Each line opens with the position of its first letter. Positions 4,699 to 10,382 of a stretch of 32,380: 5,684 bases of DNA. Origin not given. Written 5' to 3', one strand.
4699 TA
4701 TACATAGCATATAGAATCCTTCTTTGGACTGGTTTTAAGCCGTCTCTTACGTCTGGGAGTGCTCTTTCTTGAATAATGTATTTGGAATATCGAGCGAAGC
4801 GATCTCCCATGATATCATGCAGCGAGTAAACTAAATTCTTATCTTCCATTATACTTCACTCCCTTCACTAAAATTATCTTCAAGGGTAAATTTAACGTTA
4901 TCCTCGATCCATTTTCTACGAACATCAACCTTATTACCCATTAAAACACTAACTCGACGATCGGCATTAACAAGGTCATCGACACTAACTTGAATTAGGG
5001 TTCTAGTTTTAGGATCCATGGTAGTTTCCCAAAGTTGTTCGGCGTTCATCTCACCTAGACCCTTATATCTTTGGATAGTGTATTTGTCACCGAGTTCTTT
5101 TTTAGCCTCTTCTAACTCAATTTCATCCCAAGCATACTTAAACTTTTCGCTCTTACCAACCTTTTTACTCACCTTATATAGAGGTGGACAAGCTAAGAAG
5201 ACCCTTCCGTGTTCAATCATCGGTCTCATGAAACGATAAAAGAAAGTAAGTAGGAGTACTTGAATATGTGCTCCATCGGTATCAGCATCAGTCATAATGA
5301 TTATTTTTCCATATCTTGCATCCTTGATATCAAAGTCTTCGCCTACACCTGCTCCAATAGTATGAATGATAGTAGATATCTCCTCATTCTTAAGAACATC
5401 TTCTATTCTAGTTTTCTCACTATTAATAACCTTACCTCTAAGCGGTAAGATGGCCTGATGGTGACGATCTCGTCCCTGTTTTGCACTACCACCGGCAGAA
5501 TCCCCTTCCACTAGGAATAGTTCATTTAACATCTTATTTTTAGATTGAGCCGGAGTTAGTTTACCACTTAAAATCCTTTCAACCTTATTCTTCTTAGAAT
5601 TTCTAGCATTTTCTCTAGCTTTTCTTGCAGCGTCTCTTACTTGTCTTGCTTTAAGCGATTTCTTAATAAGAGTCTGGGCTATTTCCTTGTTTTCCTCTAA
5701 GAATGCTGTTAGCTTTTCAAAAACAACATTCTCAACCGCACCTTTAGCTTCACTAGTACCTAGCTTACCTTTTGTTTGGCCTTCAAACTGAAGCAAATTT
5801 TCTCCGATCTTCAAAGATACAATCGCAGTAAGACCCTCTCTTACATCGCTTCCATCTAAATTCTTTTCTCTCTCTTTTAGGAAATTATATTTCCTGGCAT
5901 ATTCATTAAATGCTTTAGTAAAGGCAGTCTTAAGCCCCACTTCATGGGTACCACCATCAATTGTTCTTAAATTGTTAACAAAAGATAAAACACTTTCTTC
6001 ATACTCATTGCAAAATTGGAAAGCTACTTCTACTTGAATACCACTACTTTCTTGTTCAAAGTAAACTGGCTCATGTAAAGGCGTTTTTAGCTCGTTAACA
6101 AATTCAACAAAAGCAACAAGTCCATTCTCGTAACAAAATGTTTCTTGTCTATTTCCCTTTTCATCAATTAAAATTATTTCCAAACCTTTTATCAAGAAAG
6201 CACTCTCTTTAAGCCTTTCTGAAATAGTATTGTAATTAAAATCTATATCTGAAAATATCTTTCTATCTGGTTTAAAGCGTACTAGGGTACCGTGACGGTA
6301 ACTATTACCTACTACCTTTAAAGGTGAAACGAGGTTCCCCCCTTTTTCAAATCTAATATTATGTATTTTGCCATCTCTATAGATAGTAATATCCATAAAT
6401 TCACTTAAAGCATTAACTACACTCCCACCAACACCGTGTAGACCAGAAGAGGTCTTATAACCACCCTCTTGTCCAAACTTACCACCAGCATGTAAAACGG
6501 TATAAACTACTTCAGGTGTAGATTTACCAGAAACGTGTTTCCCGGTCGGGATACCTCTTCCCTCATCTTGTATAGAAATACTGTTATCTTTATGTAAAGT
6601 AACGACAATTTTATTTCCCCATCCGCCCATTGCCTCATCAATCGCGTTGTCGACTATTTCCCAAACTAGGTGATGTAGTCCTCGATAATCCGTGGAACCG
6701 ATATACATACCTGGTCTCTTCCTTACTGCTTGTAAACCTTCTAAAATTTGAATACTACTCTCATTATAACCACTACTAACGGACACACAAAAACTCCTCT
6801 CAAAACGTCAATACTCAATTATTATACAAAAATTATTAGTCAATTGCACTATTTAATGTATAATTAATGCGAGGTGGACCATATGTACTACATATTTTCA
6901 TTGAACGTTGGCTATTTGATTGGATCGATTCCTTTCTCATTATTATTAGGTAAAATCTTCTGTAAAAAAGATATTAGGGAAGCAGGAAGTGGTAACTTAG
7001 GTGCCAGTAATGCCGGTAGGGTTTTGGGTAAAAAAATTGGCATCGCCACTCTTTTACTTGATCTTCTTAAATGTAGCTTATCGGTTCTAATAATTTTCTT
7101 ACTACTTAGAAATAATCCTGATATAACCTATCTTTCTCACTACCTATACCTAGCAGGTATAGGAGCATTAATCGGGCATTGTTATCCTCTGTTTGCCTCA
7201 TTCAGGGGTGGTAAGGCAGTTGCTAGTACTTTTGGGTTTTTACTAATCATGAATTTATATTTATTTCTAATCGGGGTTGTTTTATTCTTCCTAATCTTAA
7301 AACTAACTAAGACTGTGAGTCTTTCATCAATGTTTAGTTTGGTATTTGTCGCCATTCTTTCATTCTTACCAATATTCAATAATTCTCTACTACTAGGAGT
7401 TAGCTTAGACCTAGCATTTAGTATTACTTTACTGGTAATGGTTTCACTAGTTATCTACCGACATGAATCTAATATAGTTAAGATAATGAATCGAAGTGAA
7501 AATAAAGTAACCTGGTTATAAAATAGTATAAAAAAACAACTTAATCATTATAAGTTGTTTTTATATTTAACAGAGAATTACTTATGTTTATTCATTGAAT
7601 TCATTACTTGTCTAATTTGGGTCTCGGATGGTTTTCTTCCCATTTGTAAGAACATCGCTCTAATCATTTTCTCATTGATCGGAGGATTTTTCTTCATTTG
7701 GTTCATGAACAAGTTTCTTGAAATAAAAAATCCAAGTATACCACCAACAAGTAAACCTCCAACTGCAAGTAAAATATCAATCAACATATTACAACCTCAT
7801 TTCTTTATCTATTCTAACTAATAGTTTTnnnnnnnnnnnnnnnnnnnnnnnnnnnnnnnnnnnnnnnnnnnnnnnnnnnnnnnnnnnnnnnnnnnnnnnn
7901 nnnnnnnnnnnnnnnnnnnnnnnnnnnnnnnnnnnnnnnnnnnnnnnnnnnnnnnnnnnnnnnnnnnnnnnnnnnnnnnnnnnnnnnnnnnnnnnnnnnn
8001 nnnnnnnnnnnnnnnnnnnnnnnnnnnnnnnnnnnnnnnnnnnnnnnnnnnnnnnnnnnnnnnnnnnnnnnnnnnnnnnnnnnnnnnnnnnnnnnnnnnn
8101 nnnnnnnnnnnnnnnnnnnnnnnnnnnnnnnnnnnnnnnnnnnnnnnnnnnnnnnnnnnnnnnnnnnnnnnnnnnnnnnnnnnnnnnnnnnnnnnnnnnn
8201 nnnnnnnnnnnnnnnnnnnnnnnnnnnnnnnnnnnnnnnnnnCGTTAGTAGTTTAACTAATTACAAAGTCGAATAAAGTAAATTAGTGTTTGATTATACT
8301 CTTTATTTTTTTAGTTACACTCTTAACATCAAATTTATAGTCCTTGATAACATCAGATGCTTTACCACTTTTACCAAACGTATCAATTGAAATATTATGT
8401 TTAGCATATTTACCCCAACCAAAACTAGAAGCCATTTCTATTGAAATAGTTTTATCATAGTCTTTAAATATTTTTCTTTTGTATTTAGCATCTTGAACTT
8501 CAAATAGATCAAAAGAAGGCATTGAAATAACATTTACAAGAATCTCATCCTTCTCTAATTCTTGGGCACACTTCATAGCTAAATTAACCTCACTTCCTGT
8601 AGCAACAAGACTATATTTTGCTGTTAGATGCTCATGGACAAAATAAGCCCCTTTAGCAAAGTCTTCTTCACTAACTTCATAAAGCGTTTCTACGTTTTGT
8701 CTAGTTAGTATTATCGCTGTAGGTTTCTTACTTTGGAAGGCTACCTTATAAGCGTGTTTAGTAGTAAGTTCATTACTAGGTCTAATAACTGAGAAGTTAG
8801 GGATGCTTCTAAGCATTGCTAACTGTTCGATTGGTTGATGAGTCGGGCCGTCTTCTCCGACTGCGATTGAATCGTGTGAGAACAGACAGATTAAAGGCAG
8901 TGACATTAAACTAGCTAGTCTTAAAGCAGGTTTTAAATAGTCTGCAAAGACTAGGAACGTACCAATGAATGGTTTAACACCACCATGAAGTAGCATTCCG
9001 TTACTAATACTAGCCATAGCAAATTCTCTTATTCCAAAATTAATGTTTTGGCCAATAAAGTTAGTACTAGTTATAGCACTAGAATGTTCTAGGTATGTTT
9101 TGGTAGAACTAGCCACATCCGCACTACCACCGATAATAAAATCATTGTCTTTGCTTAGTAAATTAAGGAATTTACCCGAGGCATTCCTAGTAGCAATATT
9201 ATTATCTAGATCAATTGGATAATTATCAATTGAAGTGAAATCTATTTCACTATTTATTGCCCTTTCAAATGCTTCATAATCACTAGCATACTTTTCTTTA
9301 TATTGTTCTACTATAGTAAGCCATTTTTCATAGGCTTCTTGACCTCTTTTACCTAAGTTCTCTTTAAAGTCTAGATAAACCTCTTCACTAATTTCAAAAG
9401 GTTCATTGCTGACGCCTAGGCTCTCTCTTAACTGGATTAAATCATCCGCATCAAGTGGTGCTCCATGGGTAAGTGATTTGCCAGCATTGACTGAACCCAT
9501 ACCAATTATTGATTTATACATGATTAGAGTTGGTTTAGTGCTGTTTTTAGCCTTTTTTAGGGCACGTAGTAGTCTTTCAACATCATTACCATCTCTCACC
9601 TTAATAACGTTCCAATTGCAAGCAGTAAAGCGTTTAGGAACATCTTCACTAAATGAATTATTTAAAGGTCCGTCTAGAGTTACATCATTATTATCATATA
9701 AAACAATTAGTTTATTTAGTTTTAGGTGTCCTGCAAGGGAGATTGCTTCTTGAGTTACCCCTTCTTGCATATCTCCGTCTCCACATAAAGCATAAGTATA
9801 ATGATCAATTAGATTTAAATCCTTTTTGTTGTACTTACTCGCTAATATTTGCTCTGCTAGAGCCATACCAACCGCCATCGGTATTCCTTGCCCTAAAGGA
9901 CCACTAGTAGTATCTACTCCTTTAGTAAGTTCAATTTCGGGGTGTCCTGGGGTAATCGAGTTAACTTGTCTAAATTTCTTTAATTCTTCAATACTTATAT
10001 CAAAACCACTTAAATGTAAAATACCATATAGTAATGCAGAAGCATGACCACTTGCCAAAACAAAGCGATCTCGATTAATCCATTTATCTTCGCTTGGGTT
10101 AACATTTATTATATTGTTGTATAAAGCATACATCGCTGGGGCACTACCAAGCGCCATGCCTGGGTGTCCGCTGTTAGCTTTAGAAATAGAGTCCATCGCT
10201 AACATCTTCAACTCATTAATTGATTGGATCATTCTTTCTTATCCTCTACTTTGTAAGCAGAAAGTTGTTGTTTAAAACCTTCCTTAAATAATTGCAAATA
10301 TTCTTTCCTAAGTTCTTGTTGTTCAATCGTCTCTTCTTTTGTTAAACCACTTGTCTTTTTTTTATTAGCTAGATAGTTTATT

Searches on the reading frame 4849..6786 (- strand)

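Call 8: search_protein_families(library=pfam, proteins=[window:4849-6786:-], max_evalue=0.00001)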
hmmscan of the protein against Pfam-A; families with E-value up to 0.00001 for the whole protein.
window:4849-6786:- (645 aa): 4 families
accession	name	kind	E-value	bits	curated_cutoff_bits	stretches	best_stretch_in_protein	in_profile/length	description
PF00204.31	DNA_gyraseB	-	1.2e-56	191.4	27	1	222-392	1-172/173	DNA gyrase B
PF00986.26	DNA_gyraseB_C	-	1.2e-29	102.6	29.8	1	567-628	2-63/63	DNA gyrase B subunit, carboxyl terminus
PF01751.28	Toprim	-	1.3e-17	64.1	23.1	1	422-531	1-93/96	Toprim domain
PF02518.31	HATPase_c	-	3.3e-15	56.9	26.4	1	33-173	2-107/111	Histidine kinase-, DNA gyrase B-, and HSP90-like ATPase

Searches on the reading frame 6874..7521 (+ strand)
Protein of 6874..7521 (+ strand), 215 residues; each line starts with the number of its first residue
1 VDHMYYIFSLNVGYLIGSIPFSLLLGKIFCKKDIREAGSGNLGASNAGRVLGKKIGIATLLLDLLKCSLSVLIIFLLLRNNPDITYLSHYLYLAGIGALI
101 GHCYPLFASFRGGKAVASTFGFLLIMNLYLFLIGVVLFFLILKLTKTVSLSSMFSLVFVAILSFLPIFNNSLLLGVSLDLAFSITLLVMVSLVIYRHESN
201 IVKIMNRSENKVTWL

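Call 8: search_protein_families(library=pfam, proteins=[window:6874-7521:+], max_evalue=0.00001)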
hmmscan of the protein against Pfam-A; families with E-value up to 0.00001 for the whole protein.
window:6874-7521:+ (215 aa): 1 family
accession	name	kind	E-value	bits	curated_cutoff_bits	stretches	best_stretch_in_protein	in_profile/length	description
PF02660.20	G3P_acyltransf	-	6e-49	166.7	24.1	1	12-204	1-164/164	Glycerol-3-phosphate acyltransferase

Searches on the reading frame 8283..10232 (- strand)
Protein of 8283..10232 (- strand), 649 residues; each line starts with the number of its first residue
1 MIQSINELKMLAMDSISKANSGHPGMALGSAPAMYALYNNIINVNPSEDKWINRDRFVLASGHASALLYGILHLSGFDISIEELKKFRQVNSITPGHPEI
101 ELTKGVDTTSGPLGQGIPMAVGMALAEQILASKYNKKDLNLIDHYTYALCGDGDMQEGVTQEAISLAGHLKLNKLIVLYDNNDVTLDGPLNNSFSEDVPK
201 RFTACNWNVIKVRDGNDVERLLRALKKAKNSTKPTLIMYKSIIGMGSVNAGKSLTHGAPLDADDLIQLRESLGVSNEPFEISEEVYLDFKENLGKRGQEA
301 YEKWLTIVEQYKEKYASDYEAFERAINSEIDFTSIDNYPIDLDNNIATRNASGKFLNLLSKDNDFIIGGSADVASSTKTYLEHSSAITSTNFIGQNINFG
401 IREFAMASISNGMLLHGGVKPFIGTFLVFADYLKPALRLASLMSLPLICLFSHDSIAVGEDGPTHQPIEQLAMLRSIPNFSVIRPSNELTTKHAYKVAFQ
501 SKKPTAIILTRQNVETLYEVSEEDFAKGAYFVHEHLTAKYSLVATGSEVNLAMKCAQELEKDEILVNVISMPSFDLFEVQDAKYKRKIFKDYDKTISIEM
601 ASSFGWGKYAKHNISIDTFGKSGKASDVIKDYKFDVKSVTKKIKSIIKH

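Call 8: search_protein_families(library=pfam, proteins=[window:8283-10232:-], max_evalue=0.00001)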
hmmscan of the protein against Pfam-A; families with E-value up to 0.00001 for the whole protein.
window:8283-10232:- (649 aa): 7 families
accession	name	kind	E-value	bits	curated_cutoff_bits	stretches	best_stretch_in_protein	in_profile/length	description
PF00456.26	Transketolase_N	-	2.2e-127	425.1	22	1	4-329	5-332/334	Transketolase, thiamine diphosphate binding domain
PF02779.29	Transket_pyr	-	2e-49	168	27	1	345-514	2-172/174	Transketolase, pyrimidine binding domain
PF22613.1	Transketolase_C_1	-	3.7e-29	101.6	27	1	528-635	1-113/113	Transketolase-like TK C-terminal domain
PF02780.25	Transketolase_C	-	3.3e-07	30.7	25.9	1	540-600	12-69/124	Transketolase, C-terminal domain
PF13292.11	DXP_synthase_N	-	5.1e-07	29.7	21.2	0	82-182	83-172/274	1-deoxy-D-xylulose-5-phosphate synthase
PF00676.26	E1_dh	-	6.5e-07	29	22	1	106-231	96-210/300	Dehydrogenase E1 component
PF02775.26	TPP_enzyme_C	-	9.3e-06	25.9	21.9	0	108-237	25-149/151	Thiamine pyrophosphate enzyme, C-terminal TPP binding domain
